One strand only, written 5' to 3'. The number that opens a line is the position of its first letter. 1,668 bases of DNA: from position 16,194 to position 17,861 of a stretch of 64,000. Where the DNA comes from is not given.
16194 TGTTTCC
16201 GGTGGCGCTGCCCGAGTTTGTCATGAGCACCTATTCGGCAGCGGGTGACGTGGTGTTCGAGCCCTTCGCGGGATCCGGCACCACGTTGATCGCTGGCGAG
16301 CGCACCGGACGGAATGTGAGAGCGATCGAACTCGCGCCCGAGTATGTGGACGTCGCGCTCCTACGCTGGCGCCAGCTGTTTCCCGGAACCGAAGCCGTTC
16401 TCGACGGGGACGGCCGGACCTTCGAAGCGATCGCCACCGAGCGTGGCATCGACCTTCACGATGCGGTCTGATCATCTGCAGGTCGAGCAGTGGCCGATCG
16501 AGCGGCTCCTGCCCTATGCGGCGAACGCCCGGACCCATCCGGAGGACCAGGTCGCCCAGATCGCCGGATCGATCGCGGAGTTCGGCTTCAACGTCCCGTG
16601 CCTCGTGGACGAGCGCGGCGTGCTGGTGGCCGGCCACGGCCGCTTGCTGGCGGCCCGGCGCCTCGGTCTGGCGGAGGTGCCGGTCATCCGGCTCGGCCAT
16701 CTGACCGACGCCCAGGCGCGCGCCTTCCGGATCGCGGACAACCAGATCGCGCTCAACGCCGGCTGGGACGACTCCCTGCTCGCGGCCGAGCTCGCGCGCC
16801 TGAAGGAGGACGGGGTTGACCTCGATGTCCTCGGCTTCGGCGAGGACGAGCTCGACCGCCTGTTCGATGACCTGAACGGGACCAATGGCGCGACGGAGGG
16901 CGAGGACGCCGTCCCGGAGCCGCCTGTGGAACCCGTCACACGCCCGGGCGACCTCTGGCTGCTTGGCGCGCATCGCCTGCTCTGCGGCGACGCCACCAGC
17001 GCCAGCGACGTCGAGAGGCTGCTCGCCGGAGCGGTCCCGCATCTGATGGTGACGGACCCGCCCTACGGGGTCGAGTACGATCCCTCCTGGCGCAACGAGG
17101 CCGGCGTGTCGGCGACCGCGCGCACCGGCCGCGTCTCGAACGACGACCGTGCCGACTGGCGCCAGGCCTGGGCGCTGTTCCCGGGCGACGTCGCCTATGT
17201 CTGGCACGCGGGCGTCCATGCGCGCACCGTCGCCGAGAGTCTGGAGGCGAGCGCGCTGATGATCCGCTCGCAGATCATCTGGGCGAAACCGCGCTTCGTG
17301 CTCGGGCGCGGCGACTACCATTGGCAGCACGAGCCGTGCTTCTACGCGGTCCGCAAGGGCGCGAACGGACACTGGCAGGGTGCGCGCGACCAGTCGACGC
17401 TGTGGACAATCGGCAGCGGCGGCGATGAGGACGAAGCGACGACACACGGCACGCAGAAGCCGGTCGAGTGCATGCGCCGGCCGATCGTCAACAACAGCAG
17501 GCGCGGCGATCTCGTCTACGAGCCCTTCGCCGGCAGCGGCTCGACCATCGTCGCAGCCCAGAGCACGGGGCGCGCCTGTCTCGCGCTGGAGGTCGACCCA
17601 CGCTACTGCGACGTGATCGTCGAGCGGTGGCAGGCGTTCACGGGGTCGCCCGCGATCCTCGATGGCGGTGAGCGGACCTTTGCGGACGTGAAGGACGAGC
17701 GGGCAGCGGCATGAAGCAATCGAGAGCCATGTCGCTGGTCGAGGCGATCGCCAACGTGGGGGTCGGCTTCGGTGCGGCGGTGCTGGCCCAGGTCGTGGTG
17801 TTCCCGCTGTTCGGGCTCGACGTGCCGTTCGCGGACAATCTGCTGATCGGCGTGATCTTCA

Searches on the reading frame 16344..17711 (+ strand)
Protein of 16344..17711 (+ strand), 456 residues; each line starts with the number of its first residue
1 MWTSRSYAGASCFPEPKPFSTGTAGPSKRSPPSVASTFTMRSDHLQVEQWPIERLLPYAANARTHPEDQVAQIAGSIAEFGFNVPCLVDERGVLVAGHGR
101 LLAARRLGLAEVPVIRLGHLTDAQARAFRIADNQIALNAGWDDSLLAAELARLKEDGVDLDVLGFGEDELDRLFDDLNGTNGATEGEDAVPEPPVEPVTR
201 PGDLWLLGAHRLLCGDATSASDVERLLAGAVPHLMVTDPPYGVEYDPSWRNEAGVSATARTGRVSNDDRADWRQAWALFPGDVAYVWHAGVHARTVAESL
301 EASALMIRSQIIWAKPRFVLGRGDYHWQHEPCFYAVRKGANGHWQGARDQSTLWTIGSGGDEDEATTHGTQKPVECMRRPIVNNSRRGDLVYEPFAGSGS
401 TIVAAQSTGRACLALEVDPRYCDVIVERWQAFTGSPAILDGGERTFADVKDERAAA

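Call 83: search_protein_families(library=pfam, proteins=[window:16344-17711:+], max_evalue=0.001)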
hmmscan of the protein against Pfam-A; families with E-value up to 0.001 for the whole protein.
window:16344-17711:+ (456 aa): 1 family
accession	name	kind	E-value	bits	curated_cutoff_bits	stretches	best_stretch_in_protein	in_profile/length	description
PF01555.25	N6_N4_Mtase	-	6.8e-16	59.3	26.7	1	233-426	2-220/221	DNA methylase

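Call 91: search_solved_structures(query=window:16344-17711:+, max_evalue=0.001)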
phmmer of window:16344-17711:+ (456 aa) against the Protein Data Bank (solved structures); distinct sequences matched with E-value up to 0.001: 8.
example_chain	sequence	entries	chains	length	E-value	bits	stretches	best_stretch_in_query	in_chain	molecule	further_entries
2zie_A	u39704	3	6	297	4e-10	42.4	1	366-441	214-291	Putative modification methylase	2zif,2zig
8urk_A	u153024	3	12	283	1.1e-09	40.9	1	353-433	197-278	Methyltransferase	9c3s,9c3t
9c3u_A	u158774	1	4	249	2.7e-09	39.6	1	353-431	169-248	Methyltransferase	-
5hek_A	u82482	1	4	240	3.8e-06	29.2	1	235-432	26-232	Adenine specific DNA methyltransferase (DpnA)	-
5hfj_A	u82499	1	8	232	5.2e-06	28.8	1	235-428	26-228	Adenine specific DNA methyltransferase (DpnA)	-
6pbd_A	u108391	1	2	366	1.1e-05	27.7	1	363-423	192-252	Modification methylase CcrMI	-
8s9m_A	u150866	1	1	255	1.9e-05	27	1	364-428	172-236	DNA cytosine-N4 methyltransferase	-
8s9n_A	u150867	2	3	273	2.1e-05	26.8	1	364-428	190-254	DNA cytosine-N4 methyltransferase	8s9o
